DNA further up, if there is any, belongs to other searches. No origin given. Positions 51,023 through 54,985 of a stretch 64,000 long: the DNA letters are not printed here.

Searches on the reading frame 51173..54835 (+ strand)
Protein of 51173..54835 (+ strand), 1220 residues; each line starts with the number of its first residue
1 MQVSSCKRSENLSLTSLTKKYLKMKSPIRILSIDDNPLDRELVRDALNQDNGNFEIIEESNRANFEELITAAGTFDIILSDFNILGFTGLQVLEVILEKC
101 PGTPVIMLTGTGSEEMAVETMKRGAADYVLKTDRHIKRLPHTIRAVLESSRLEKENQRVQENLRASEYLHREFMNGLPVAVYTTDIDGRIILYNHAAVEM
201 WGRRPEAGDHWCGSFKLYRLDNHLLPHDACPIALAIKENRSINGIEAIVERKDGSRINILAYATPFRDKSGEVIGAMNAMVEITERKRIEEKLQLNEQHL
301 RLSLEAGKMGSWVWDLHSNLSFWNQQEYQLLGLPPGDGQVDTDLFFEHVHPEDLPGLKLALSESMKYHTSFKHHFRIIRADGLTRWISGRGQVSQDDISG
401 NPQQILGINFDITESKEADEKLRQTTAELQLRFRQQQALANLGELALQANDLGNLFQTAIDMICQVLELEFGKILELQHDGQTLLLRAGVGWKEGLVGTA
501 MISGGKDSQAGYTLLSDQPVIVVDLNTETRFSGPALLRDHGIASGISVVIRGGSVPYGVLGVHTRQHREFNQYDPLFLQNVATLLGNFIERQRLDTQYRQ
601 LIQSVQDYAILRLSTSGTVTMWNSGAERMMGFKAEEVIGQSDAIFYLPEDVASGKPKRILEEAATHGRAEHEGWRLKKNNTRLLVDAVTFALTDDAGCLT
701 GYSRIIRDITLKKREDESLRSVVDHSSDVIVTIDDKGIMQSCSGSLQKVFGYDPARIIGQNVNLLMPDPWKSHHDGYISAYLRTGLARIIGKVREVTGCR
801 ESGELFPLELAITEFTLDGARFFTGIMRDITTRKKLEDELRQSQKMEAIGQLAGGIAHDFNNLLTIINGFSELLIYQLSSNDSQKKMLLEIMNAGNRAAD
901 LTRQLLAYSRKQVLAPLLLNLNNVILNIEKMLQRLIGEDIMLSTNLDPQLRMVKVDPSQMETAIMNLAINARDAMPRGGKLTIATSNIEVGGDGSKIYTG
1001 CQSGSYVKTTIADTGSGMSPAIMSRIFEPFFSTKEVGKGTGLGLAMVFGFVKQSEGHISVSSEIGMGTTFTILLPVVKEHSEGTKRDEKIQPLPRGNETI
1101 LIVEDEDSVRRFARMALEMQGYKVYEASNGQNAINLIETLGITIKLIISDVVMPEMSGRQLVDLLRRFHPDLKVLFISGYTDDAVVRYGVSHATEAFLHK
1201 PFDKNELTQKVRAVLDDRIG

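Call 37: search_protein_families(library=ncbifam, proteins=[window:51173-54835:+], max_evalue=0.00001)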
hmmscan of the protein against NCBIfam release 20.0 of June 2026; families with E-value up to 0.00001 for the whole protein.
window:51173-54835:+ (1220 aa): 149 families (the best 25 are shown)
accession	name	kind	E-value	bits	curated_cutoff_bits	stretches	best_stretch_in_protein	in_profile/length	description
NF046020.1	HisKinCckABruc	equivalog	6.6e-141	470.9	1000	1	829-1216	460-868/868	cell cycle histidine kinase CckA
NF010076.0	PRK13557.1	subfamily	1.1e-127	426.8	631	1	746-1217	62-535/540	histidine kinase famiy protein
NF046026.1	HisKinCckACaul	equivalog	3.6e-108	362.5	1000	1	827-1215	280-676/678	cell cycle histidine kinase CckA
NF052573.1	HisKinEspAMyxo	equivalog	2.4e-79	267.2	1400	3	596-1210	127-745/755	serine histidine kinase EspA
NF041777.1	sens_FixL_Rhizob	equivalog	1e-74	252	850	2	707-1078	106-483/485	sensor protein FixL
NF010411.0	PRK13837.1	equivalog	1.2e-72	245.2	647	1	825-1215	426-812/828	two-component system VirA-like sensor kinase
NF008468.0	PRK11360.1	equivalog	2.4e-68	231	646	1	723-1081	274-613/616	two-component system sensor histidine kinase AtoS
TIGR00229.1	sensory_box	domain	4.4e-59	198.1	22.9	3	714-840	2-126/126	PAS domain S-box protein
NF047466.1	hybrid_RR_LvrB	exception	5.2e-59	200.3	500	2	833-1077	136-377/377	hybrid histidine kinase/response regulator LvrB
NF052574.1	HisKinEspCMyxo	equivalog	6.7e-56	189.9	1200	1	801-1216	367-784/785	serine histidine kinase EspC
NF007688.0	PRK10364.1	equivalog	8.3e-39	133.6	479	1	828-1081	219-456/460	two-component system sensor histidine kinase ZraS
NF046044.1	PnpS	equivalog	1e-37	130.1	400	1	712-1075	50-390/390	two-component system histidine kinase PnpS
NF041880.1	EPS_EpsF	equivalog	2e-32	112.3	900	2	74-295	39-269/492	response regulator EpsF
NF008302.0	PRK11091.1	equivalog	9.5e-32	110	838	1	718-1212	156-640/779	aerobic respiration two-component sensor histidine kinase ArcB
NF045505.1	RR_RssB_Pseudo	equivalog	3e-30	105.6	700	2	26-166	4-141/394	two-component system response regulator RssB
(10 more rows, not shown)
